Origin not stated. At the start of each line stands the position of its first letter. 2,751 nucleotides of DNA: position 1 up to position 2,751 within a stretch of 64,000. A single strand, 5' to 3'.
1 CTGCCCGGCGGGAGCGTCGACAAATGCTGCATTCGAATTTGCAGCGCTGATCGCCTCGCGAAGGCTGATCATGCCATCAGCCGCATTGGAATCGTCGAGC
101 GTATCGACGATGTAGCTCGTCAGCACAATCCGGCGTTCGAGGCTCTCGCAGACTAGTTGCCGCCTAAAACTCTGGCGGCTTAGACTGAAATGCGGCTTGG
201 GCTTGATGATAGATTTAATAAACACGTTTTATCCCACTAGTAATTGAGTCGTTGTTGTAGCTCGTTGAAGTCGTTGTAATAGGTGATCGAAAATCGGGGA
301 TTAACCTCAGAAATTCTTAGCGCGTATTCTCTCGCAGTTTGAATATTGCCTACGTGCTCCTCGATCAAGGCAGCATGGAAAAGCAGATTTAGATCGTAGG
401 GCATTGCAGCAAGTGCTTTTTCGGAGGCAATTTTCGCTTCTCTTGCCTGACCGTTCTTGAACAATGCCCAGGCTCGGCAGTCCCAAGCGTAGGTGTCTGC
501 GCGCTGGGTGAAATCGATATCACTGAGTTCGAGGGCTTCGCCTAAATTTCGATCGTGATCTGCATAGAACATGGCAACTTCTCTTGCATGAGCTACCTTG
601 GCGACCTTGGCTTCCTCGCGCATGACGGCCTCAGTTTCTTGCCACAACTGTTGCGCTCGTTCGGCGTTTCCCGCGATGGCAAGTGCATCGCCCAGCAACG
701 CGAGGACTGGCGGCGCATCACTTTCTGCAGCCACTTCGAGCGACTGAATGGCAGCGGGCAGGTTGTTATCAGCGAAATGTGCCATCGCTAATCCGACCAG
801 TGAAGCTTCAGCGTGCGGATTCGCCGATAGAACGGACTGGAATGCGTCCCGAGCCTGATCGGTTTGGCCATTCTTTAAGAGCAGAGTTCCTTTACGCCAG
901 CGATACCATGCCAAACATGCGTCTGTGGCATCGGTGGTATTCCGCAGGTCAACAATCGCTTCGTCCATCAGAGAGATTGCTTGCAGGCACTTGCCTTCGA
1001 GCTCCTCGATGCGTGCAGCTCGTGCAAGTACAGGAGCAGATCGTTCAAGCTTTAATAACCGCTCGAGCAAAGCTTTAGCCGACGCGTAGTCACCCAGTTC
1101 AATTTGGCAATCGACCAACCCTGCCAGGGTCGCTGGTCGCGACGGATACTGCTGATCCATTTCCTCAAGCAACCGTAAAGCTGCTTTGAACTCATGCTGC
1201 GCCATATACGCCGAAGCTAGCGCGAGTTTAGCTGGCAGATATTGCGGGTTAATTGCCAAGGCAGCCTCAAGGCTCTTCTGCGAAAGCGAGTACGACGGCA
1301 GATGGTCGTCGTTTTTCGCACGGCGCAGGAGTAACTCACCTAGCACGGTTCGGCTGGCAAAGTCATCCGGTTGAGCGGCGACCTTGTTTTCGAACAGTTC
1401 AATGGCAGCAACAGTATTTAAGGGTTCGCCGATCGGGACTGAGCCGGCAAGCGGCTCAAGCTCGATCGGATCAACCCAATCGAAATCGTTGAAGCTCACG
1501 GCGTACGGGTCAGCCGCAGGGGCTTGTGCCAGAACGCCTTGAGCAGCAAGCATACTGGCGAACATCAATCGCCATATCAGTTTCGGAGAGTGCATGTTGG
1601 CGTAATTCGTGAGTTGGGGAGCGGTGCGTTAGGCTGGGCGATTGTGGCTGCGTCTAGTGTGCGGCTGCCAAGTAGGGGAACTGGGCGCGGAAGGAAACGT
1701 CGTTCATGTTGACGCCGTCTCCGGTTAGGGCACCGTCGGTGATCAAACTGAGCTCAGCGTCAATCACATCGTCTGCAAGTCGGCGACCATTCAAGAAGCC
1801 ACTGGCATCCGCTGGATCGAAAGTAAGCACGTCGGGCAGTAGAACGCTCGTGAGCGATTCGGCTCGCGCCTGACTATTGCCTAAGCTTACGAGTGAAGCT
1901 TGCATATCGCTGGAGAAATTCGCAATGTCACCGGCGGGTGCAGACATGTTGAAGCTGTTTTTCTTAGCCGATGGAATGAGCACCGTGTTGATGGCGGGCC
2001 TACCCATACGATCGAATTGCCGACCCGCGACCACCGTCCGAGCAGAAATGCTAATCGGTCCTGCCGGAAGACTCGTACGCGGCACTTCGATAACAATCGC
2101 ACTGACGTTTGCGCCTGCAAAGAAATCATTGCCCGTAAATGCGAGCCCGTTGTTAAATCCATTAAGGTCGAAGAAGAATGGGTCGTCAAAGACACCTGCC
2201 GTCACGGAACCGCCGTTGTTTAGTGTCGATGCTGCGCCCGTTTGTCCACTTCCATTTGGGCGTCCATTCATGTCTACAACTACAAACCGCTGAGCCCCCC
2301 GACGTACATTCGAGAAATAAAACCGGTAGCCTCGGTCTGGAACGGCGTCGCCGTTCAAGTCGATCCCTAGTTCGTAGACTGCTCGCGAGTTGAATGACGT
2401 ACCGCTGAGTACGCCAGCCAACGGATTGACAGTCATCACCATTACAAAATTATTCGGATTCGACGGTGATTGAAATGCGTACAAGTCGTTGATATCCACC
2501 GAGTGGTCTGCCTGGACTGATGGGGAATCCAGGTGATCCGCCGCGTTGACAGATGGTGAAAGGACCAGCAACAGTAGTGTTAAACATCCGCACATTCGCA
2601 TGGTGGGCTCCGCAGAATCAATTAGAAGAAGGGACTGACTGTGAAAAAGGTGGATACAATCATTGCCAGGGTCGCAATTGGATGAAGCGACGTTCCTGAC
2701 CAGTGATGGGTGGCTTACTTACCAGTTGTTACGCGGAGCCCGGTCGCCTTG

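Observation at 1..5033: Self-contained ECF regulon of unknown function: DUF4331-TPR-CSLREA surface protein <- twin promoters -> DUF4864-sigma-anti-sigma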

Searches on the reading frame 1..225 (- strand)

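Call 5: search_protein_families(library=pfam, proteins=[window:1-225:-], max_evalue=0.01)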
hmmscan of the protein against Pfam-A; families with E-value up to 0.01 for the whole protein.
window:1-225:- (75 aa): 0 families

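Call 6: search_protein_families(library=ncbifam, proteins=[window:1-225:-], max_evalue=0.01)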
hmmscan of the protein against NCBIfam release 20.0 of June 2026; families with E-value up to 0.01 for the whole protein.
window:1-225:- (75 aa): 1 family
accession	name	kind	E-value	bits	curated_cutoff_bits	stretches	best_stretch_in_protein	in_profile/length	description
TIGR04214.1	CSLREA_Nterm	domain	0.0042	16.9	25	0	39-63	2-27/27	CSLREA domain-containing protein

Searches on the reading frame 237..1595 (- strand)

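Call 5: search_protein_families(library=pfam, proteins=[window:237-1595:-], max_evalue=0.01)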
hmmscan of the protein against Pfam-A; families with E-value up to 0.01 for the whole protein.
window:237-1595:- (452 aa): 18 families
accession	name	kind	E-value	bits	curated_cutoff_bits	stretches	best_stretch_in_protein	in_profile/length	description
PF14559.12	TPR_19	-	1.1e-23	83.8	25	3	131-188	2-59/68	Tetratricopeptide repeat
PF07719.23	TPR_2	-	3.5e-16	58.4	27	0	233-261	5-33/34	Tetratricopeptide repeat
PF13428.12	TPR_14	-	6.3e-15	54.7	23.5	1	122-161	3-42/44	Tetratricopeptide repeat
PF13432.12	TPR_16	-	4.5e-13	49.8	32.7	1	235-293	3-61/65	Tetratricopeptide repeat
PF13181.12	TPR_8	-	1.2e-10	41.1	25.7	0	161-185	8-32/34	Tetratricopeptide repeat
PF13174.12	TPR_6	-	9.8e-09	35.8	26.3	0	233-260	4-31/33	Tetratricopeptide repeat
PF13424.12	TPR_12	-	2.3e-08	34.6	30.1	1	192-257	8-73/77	Tetratricopeptide repeat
PF00515.34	TPR_1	-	9.8e-07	28.8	27.8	0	234-261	6-33/34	Tetratricopeptide repeat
PF24575.1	TPR_Slam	-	2.2e-06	28.4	35.2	1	231-283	49-101/104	Surface lipoprotein assembly modifier, N-terminal TPR repeats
PF13431.12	TPR_17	-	1.7e-05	25.2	24.4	0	368-388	13-33/34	Tetratricopeptide repeat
PF12895.13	ANAPC3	-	3.5e-05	24.5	27.2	0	115-179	18-81/82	Anaphase-promoting complex, cyclosome, subunit 3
PF07721.20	TPR_4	-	0.00012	22.8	27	0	297-320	3-26/26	Tetratricopeptide repeat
PF09976.15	TPR_21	-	0.00095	19.4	25.5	1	133-267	52-184/193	Tetratricopeptide repeat-like domain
PF13371.12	TPR_9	-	0.001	19.5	35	0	379-424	6-51/73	Tetratricopeptide repeat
PF13176.12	TPR_7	-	0.0023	18.3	27.9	0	125-145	4-24/36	Tetratricopeptide repeat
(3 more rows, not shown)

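Call 6: search_protein_families(library=ncbifam, proteins=[window:237-1595:-], max_evalue=0.01)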
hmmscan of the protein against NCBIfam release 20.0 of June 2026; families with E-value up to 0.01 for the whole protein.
window:237-1595:- (452 aa): 20 families
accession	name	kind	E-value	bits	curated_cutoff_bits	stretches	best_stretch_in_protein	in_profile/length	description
TIGR02917.1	PEP_TPR_lipo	equivalog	2.6e-19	68.6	312.2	1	63-335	517-773/899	XrtA/PEP-CTERM system TPR-repeat protein PrsT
TIGR02521.1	type_IV_pilW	equivalog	2.4e-12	46.9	154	2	236-316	142-224/234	type IV pilus biogenesis/stability protein PilW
NF040959.1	MamA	equivalog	1.4e-08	34.4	200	0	233-331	75-175/204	magnetosome protein MamA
NF052415.1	T3SS_chap_SctY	equivalog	4.3e-08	33.6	70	2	236-319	13-101/106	type III secretion apparatus assembly chaperone SctY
NF008756.0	PRK11788.1-4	equivalog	4.2e-07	29.3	474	1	82-203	176-299/389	lipopolysaccharide assembly protein LapB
TIGR02552.1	LcrH_SycD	equivalog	5.8e-07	29.3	104.8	2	241-336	30-127/136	SycD/LcrH family type III secretion system chaperone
NF008757.0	PRK11788.1-5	equivalog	5.9e-07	29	363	1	87-213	181-308/388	lipopolysaccharide assembly protein LapB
NF033920.0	C39_PA2778_fam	equivalog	8.8e-07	28.6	150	1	90-184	160-254/255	PA2778 family cysteine peptidase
TIGR03302.1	OM_YfiO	subfamily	7.4e-06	25.6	81.4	0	127-189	40-105/239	outer membrane protein assembly factor BamD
TIGR03939.1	PGA_TPR_OMP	equivalog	1.1e-05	23.9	366.65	1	125-214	91-181/800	poly-beta-1,6 N-acetyl-D-glucosamine export porin PgaA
TIGR02795.1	tol_pal_ybgF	equivalog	2.7e-05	24.7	90.1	0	122-182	41-104/119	tol-pal system protein YbgF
TIGR00540.1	TPR_hemY_coli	hypoth_equivalog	3e-05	23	142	2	107-195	138-227/385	heme biosynthesis-associated TPR protein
NF008520.0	PRK11447.1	equivalog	3e-05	22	858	1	103-219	620-743/1157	cellulose synthase complex outer membrane protein BcsC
NF052312.1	T9SS_PorW_SprE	equivalog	0.00014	20.6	250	1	125-264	109-251/716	type IX secretion system periplasmic lipoprotein PorW/SprE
NF052400.1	M48_BAM_BepA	equivalog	0.0021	16.9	570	0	122-216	309-404/483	beta-barrel assembly-enhancing protease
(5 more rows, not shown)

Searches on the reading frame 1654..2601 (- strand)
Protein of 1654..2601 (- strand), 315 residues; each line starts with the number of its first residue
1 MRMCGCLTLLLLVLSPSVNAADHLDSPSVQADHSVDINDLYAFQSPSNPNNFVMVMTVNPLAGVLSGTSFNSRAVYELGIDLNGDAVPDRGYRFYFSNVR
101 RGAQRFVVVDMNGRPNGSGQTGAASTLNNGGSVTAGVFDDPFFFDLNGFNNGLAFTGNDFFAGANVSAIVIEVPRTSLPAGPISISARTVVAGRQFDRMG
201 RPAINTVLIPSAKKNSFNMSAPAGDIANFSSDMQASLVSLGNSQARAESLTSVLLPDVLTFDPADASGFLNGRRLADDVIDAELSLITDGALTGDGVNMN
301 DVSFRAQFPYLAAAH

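Call 5: search_protein_families(library=pfam, proteins=[window:1654-2601:-], max_evalue=0.01)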
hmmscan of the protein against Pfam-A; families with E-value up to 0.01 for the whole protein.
window:1654-2601:- (315 aa): 1 family
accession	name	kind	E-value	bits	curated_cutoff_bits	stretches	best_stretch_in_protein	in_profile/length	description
PF14224.11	DUF4331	-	1.8e-44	153.1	27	3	22-109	2-91/421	Domain of unknown function (DUF4331)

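Call 6: search_protein_families(library=ncbifam, proteins=[window:1654-2601:-], max_evalue=0.01)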
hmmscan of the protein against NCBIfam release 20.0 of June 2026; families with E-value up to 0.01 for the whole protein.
window:1654-2601:- (315 aa): 0 families

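Call 48: find_homologous_proteins(query=window:1654-2601:-, max_evalue=0.00001)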
Query window:1654-2601:- (315 aa): 5014 proteins with E <= 0.00001 among 8000 candidates; the best 120 are listed.
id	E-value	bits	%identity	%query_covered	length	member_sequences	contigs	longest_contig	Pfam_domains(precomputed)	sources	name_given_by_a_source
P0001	2.7e-200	682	100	100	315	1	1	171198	PF14224.12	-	-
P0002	2.8e-151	521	79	100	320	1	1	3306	PF14224.12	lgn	-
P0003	8.2e-150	516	79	94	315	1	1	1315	PF14224.12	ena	-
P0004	3.6e-149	514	80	94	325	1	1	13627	PF14224.12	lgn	-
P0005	1.3e-147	509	75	99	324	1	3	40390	PF14224.12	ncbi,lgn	-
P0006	8.7e-147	506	75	100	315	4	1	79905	PF14224.12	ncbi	-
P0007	8.2e-145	500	75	100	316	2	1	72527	PF14224.12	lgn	-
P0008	2.7e-142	491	74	100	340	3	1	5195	PF14224.12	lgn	-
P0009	4.7e-141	487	73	100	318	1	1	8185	PF14224.12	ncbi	-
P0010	1.0e-139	483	74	94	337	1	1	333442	PF14224.12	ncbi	ncbi:MAG: hypothetical protein Aurels2KO_37220 [Aureliella sp.]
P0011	6.5e-138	477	73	98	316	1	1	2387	PF14224.12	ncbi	-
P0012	1.2e-137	476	76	94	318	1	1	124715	PF14224.12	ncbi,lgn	-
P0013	9.3e-136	470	71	98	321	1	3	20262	PF14224.12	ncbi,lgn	ncbi:MAG: DUF4331 family protein [Pirellulaceae bacterium]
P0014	3.4e-135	468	69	100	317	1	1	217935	PF14224.12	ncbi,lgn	ncbi:MAG: DUF4331 family protein [Aureliella sp.]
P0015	1.1e-133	463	69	100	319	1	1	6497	PF14224.12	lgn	-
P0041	1.6e-107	377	59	99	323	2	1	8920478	PF14224.12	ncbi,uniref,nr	ncbi:DUF4331 family protein [Fuerstiella marisgermanici]|uniref:DUF4331 domain-containing protein n=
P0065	2.8e-102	360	59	98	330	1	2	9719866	PF14224.12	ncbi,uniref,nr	ncbi:DUF4331 family protein [Stieleria varia]|uniref:DUF4331 domain-containing protein n=1 Tax=Stiel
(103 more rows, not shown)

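Call 49: find_encoding_contigs(protein=P0041, flank=8000, max_places=2)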
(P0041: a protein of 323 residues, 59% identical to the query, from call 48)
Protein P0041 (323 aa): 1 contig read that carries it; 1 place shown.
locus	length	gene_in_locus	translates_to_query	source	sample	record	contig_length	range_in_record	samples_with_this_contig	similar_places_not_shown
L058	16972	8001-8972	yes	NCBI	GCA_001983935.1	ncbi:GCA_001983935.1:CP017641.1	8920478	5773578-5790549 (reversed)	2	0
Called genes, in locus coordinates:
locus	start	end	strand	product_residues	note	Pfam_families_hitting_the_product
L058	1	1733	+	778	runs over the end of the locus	-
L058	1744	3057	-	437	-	-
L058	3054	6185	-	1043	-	-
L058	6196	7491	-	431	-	PF01618:MotA_ExbB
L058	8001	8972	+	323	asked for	PF14224:DUF4331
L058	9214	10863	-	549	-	PF12698:ABC2_membrane_3 (weak)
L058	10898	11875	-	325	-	PF03372:Exo_endo_phos, PF19580:Exo_endo_phos_3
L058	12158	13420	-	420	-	PF22784:PTP-SAK (faint), PF01322:Cytochrom_C_2 (weak)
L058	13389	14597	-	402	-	PF01676:Metalloenzyme, PF10143:PhosphMutase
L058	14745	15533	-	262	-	PF04305:DUF455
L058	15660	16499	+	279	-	PF23023:Anti-Pycsar_Apyc1 (weak), PF12706:Lactamase_B_2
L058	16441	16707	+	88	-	-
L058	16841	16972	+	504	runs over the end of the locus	PF00884:Sulfatase, PF01663:Phosphodiest, PF02995:DUF229 (faint), PF16347:SGSH_C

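Call 50: find_encoding_contigs(protein=P0065, flank=8000, max_places=2)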
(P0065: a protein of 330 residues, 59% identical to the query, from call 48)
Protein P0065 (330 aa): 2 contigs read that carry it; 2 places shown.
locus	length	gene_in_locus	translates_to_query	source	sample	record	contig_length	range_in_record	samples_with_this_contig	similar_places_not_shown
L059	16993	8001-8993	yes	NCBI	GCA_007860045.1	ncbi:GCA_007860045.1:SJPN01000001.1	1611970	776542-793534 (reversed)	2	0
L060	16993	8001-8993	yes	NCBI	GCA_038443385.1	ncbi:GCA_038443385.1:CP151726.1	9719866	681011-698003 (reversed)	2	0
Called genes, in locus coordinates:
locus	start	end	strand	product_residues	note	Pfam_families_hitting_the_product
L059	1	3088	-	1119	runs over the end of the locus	PF20009:GEVED, PF00404:Dockerin_1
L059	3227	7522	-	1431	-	-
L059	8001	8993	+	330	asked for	PF14224:DUF4331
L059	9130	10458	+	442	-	PF23914:TPR_CcmH_CycH (weak), PF13432:TPR_16, PF14559:TPR_19 (weak), PF13424:TPR_12 (weak), PF13432:TPR_16, PF00515:TPR_1 (weak), PF07719:TPR_2 (weak), PF13181:TPR_8 (weak), +7 more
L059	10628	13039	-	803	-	PF17892:Cadherin_5 (weak), PF17963:Big_9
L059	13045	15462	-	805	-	PF00496:SBP_bac_5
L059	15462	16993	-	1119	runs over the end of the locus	PF01011:PQQ (faint), PF13360:PQQ_2, PF25293:Beta-prop_EMC1_N (faint), PF13570:Beta-prop_ACSF4 (faint)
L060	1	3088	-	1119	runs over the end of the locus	PF20009:GEVED, PF00404:Dockerin_1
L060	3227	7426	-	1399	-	-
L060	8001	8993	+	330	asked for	PF14224:DUF4331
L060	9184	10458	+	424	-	PF23914:TPR_CcmH_CycH (weak), PF13432:TPR_16, PF14559:TPR_19 (weak), PF13424:TPR_12 (weak), PF13432:TPR_16, PF00515:TPR_1 (weak), PF07719:TPR_2 (weak), PF13181:TPR_8 (weak), +7 more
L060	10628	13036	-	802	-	PF17892:Cadherin_5 (weak), PF17963:Big_9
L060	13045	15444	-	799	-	PF00496:SBP_bac_5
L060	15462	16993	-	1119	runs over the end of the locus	PF01011:PQQ (faint), PF13360:PQQ_2, PF25293:Beta-prop_EMC1_N (faint), PF13570:Beta-prop_ACSF4 (faint)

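Call 54: search_solved_structures(query=A1, max_evalue=1)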
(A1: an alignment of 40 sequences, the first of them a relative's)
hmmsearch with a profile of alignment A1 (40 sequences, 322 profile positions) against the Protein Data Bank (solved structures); distinct sequences matched with E-value up to 1: 2.
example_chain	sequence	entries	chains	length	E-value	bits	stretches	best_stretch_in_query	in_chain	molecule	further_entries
2gf4_A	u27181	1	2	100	0.052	15.5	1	17-97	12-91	Protein Vng1086c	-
1ys3_A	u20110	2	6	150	0.97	11.3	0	74-138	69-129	Sensor-type histidine kinase prrB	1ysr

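Call 61: predict_structure(alignment_id=A1)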
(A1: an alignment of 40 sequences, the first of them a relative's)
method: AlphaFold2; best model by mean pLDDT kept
length: 315 residues; sequences in the alignment: 40
mean_pLDDT: 85.3   pTM: 0.85
mean pLDDT of the five models: 85.3, 85.0, 82.1, 80.5, 79.1
residues with pLDDT >= 90: 157; 70-90: 118; 50-70: 19; < 50: 21
segments of 3 or more residues with pLDDT < 50: 1-21
pLDDT, mean of each block of 10 residues (from residue 1): 42 39 53 83 91 93 88 96 94 97 97 96 96 96 83 86 94 89 93 89 73 86 94 92 94 91 82 75 87 85 89 93
secondary structure, 60 per line:
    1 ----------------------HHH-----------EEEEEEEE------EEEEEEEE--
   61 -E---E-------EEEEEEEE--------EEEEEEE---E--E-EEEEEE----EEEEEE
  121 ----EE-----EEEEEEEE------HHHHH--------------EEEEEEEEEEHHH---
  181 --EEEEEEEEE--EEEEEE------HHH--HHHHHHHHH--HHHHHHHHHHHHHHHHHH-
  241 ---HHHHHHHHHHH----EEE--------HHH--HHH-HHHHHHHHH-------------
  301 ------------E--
elements in order: E37-44 E51-58 E74-81 E90-96 E105-110 E115-120 E132-139 H146-150 E165-174 E183-191 E194-199 H211-219 H222-239 H244-254 E259-261 H279-287

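Call 67: fold_search(model_id=the predicted structure, library=pdb)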
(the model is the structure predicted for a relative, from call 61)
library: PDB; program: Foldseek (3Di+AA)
matches with E <= 10: 1716; with E <= 0.001: 0
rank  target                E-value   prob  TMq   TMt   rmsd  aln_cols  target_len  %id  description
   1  3qo0_B                4.9e-03  0.11  0.11  0.15  20.8       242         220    9  Monoclinic form of IgG1 Fab fragment (in complex with antigenic peptide) sharing same Fv as IgA (released 2012-02-15)
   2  5d72_H                5.1e-03  0.12  0.11  0.15  20.3       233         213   10  Crystal structure of MOR04252, a neutralizing anti-human GM-CSF antibody Fab fragment in complex with human GM-CSF (released 2015-10-14)
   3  2zkh_H                6.5e-03  0.12  0.11  0.15  21.1       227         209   10  Human thrombopoietin neutralizing antibody TN1 FAB (released 2009-03-24)
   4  6mam_E                7.3e-03  0.13  0.12  0.15  21.6       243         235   11  Cleaved Ebola GP in complex with a broadly neutralizing human antibody, ADI-15946 (released 2019-03-20)
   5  5f3h_C                7.3e-03  0.10  0.11  0.15  21.9       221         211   13  Structure of myostatin in complex with humanized RK35 antibody (released 2016-09-28)
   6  7e9b_H                7.3e-03  0.08  0.10  0.13  21.9       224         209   13  Structural basis of HLX10 PD-1 receptor recognition, a promising anti-PD-1 antibody clinical candidate for cancer immu (released 2021-07-28)
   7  9ml9_H                7.7e-03  0.10  0.11  0.14  22.1       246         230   11  Crystal structure of the SARS-CoV-2 RBD in complex with the rabbit M8b-C9 Fab (released 2025-06-04)
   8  6dkj_H                8.2e-03  0.11  0.11  0.15  21.8       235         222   11  human GIPR ECD and Fab complex (released 2019-05-08)
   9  7dnk_H                9.2e-03  0.08  0.10  0.14  23.7       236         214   10  2-fold subparticles refinement of human papillomavirus type 58 pseudovirus in complexed with the Fab fragment of 5G9 (released 2020-12-30)
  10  4s2s_A                9.2e-03  0.08  0.10  0.14  22.3       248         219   11  Crystal Structure of Fab fragment of monoclonal antibody RoAb13 (released 2015-06-24)
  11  3g6a_B                9.2e-03  0.08  0.10  0.13  23.7       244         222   10  Crystal structure of anti-IL-13 antibody CNTO607 (released 2009-04-28)
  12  6ous_S                9.7e-03  0.10  0.11  0.15  22.5       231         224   12  Structure of fusion glycoprotein from human respiratory syncytial virus (released 2019-10-30)
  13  3n85_H                9.7e-03  0.08  0.10  0.14  21.2       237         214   11  Crystallographic trimer of HER2 extracellular regions in complex with tryptophan-rich antibody fragment (released 2010-07-28)
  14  1cbv_H                1.0e-02  0.09  0.10  0.14  24.0       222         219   10  AN AUTOANTIBODY TO SINGLE-STRANDED DNA: COMPARISON OF THE THREE-DIMENSIONAL STRUCTURES OF THE UNLIGANDED FAB AND A DEO (released 1994-01-31)
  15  5t78_B                1.0e-02  0.08  0.10  0.14  20.9       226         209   11  Crystal structure of therapeutic mAB AR20.5 in complex with MUC1 peptide (released 2017-01-11)
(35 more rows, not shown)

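Call 93: find_encoding_contigs(protein=P0006, flank=6000, max_places=1)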
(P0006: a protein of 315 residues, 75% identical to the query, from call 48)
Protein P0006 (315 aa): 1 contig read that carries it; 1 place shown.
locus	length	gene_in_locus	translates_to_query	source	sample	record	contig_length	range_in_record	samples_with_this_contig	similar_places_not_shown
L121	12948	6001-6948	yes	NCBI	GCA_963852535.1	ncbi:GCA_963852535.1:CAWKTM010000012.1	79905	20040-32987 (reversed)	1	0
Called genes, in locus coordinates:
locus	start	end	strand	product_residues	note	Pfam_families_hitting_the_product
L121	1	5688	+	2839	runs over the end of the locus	PF01841:Transglut_core, PF11614:FixG_C (faint), PF08309:LVIVD (weak), PF03160:Calx-beta, PF00353:HemolysinCabind (faint)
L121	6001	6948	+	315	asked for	PF14224:DUF4331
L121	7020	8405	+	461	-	PF12895:ANAPC3 (faint), PF13428:TPR_14 (faint), PF13432:TPR_16 (faint), PF23914:TPR_CcmH_CycH (faint), PF13424:TPR_12 (faint), PF13431:TPR_17 (faint), PF25060:ARM_TT21_2nd (faint), PF14559:TPR_19 (weak), +2 more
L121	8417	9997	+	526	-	PF13229:Beta_helix (faint)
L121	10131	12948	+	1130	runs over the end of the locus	PF00404:Dockerin_1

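Call 94: find_encoding_contigs(protein=P0007, flank=6000, max_places=1)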
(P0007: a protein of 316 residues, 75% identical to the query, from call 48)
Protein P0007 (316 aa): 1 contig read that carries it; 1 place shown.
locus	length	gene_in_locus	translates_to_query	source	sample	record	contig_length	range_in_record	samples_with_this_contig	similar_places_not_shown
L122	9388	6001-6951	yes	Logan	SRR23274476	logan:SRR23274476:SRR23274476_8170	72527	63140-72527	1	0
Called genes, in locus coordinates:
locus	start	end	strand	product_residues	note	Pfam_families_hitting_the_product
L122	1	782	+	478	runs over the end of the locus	PF00884:Sulfatase, PF16347:SGSH_C (weak)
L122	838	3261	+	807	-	PF00135:COesterase, PF20434:BD-FAE, PF07859:Abhydrolase_3, PF00326:Peptidase_S9, PF13360:PQQ_2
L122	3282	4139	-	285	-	-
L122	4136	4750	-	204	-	PF04542:Sigma70_r2, PF08281:Sigma70_r4_2, PF04545:Sigma70_r4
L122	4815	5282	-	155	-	-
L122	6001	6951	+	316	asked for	PF14224:DUF4331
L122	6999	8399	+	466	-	PF13432:TPR_16 (faint), PF07719:TPR_2 (faint), PF13181:TPR_8 (faint), PF13428:TPR_14 (faint), PF00515:TPR_1 (faint), PF12895:ANAPC3 (faint), PF14559:TPR_19 (faint), PF13414:TPR_11 (faint)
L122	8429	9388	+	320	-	?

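Call 95: find_encoding_contigs(protein=P0005, flank=6000, max_places=1)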
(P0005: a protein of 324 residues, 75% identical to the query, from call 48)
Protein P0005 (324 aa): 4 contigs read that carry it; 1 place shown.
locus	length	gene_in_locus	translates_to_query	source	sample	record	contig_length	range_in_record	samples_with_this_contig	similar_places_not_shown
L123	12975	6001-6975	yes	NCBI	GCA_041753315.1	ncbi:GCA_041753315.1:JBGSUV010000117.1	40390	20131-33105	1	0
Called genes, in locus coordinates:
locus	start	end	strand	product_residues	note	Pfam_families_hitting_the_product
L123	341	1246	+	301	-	PF02517:Rce1-like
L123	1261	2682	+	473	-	PF13414:TPR_11, PF13432:TPR_16, PF23914:TPR_CcmH_CycH, PF14559:TPR_19, PF13489:Methyltransf_23, PF08241:Methyltransf_11, PF08242:Methyltransf_12, PF13649:Methyltransf_25, +18 more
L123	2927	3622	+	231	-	PF06452:CBM9_1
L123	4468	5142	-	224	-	-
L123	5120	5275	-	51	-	-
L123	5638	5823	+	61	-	-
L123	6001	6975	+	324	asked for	PF14224:DUF4331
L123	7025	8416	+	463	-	PF12895:ANAPC3 (faint), PF13428:TPR_14 (faint), PF24575:TPR_Slam (faint), PF13431:TPR_17 (faint), PF13181:TPR_8 (faint), PF00515:TPR_1 (faint), PF13432:TPR_16 (weak), PF14559:TPR_19 (weak), +4 more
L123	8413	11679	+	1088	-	PF00404:Dockerin_1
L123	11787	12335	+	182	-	PF07589:PEP_exosort_dom (weak)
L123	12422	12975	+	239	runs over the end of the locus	-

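Call 101: find_related_loci(query=A1, collection=genome_contigs, flank=8000)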
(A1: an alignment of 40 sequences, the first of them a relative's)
Query A1 (315 aa) in genome_contigs; peptide patterns used: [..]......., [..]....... (x = any residue, [..] = any of these).
600 stretches matched a pattern (row limit reached: there are more); 490 encode a relative of the query (tblastn E <= 1e-3); the best 80 are kept; 80 distinct loci.
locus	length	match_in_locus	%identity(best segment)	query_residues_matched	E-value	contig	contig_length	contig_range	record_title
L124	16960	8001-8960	75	3-315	9e-150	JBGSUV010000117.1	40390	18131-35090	MAG: Pirellulaceae bacterium isolate JTS-AC441 k141_4477605, whole genome shotgun sequence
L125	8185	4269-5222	73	1-315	4e-148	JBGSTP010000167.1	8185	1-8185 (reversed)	MAG: Pirellulaceae bacterium isolate JTS-AC41 k141_3665579, whole genome shotgun sequence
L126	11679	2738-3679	69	2-315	1e-140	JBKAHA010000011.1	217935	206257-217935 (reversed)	MAG: Aureliella sp. isolate p Ske_MAG1_0011, whole genome shotgun sequence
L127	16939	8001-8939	61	2-312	1e-117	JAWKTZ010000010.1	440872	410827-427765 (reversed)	MAG: Planctomycetaceae bacterium isolate ABC1.50 ABC1.50.fa-10, whole genome shotgun sequence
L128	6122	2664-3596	59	6-315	6e-115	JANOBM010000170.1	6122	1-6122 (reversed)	MAG: Planctomycetaceae bacterium isolate VAR_18_metabat_111 VAR_18_k141_3907075, whole genome shotgun sequence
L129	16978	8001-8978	59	1-315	2e-114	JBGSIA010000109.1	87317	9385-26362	MAG: Pirellulaceae bacterium isolate JTS-AC118 k141_2992151, whole genome shotgun sequence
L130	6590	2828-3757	59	2-313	6e-111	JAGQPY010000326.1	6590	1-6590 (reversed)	MAG: Planctomycetaceae bacterium isolate HKST-UBA52 NODE_326_length_6590_cov_2.287732, whole genome shotgun sequence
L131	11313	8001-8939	56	3-315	1e-110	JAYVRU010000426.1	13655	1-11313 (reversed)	MAG: Candidatus Kuenenia sp. isolate GL73_DN_metabat_110_sub GL73_DN_metabat_110_sub_425, whole genome shotgun sequence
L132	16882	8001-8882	58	20-315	1e-104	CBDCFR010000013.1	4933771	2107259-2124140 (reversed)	MAG: Acidimicrobiales bacterium isolate 908bf25f-ddd4-4b31-97be-e326148c296d genome assembly, contig: contig_13, whole g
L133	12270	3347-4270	54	8-315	8e-98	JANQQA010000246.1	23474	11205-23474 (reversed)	MAG: Bythopirellula sp. isolate IP29b_bin.185 k99_412188, whole genome shotgun sequence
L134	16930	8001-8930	55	9-315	2e-97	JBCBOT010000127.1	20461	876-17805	MAG: Planctomycetota bacterium isolate J06633_13 NODE_127_length_20461_cov_5.891484, whole genome shotgun sequence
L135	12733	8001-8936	54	9-315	8e-94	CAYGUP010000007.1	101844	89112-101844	MAG TPA_asm: uncultured Planctomycetaceae bacterium isolate ERP117304_co3_237 genome assembly, contig: NODE_272_length_1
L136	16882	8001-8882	56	22-315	7e-92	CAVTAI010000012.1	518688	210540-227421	MAG: uncultured Acidobacteriota bacterium isolate MFD04651.bin.2.135 genome assembly, contig: contig_5206, whole genome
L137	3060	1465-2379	54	20-315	5e-93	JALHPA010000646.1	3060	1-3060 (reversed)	MAG: Pirellulales bacterium isolate bin.204_sub c_000000092866, whole genome shotgun sequence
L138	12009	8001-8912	55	19-315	2e-91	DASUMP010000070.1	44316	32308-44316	MAG TPA_asm: Acidimicrobiia bacterium isolate SMAG_U1576 k141_544689, whole genome shotgun sequence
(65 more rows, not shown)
